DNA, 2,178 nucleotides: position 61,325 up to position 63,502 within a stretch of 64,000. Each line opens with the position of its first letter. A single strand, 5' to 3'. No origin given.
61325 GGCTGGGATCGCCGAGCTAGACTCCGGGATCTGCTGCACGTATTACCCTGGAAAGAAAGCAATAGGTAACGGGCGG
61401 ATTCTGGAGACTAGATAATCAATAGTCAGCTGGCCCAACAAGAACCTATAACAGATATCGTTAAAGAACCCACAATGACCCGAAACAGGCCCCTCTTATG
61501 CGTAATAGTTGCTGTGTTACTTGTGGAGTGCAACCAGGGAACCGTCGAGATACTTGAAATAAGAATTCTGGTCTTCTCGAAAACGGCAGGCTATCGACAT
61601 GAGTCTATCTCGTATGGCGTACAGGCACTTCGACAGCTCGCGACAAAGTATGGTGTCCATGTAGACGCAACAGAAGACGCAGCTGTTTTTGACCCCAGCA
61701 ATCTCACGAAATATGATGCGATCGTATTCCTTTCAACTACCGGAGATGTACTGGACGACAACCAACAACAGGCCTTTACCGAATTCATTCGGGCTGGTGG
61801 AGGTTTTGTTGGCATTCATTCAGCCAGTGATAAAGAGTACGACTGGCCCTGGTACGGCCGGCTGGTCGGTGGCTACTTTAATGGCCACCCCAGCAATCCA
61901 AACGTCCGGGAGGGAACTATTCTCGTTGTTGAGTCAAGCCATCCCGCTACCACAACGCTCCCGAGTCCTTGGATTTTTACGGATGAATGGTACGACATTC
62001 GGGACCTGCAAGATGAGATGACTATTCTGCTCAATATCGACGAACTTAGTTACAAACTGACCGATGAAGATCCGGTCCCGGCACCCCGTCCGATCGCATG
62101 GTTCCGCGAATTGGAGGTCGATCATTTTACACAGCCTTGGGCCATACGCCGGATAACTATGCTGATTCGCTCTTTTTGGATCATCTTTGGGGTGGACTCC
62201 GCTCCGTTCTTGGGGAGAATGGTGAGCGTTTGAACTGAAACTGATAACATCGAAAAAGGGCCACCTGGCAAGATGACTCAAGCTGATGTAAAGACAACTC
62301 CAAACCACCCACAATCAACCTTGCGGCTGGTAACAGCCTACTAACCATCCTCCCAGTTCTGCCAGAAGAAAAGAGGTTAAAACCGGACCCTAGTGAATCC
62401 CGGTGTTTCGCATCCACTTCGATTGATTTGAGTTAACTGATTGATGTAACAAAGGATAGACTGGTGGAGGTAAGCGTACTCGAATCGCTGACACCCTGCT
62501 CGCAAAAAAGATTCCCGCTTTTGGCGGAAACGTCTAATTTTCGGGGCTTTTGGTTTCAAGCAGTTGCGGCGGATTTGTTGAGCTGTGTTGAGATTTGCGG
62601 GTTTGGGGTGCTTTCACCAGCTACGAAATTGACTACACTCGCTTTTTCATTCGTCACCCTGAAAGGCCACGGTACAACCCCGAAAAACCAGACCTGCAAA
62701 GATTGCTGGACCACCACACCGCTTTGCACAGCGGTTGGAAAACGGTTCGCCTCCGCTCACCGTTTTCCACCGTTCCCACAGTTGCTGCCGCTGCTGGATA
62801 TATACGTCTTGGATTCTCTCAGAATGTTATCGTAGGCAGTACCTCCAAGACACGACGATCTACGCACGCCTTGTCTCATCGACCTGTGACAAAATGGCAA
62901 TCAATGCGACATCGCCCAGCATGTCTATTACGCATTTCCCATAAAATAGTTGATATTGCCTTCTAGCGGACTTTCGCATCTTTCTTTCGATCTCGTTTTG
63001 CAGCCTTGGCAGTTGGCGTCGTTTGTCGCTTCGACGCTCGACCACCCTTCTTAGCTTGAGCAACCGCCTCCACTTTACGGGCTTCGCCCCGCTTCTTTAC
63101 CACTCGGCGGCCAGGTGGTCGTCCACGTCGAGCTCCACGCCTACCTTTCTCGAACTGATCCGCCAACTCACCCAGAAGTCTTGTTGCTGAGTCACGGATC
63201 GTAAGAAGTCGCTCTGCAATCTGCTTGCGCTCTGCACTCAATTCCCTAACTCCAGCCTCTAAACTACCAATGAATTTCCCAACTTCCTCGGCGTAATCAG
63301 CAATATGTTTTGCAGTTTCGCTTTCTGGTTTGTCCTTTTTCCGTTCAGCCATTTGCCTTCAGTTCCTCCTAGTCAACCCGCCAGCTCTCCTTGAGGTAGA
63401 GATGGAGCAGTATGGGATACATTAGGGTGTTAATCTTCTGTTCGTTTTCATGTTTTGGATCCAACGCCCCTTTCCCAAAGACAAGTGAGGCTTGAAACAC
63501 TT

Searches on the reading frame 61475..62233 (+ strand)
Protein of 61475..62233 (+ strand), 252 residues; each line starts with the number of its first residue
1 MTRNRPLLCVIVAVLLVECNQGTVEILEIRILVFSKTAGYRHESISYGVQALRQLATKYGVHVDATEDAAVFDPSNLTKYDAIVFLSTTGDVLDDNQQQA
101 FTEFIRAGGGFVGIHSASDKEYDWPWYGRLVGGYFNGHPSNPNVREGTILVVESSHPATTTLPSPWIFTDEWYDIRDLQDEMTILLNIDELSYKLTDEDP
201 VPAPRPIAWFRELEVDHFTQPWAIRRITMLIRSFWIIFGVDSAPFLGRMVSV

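Call 37: find_encoding_contigs(protein=window:61475-62233:+, flank=10000, max_places=3)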
Protein window:61475-62233:+ (252 aa): no gene with exactly this product is on record in the collection.

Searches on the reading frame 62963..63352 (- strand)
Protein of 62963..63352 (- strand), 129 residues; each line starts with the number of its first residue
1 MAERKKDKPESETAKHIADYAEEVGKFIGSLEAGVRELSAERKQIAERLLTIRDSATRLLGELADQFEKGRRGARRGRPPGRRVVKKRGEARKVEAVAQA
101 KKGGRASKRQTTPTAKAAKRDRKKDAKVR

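Call 39: find_encoding_contigs(protein=window:62963-63352:-, flank=10000, max_places=3)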
Protein window:62963-63352:- (129 aa): no gene with exactly this product is on record in the collection.
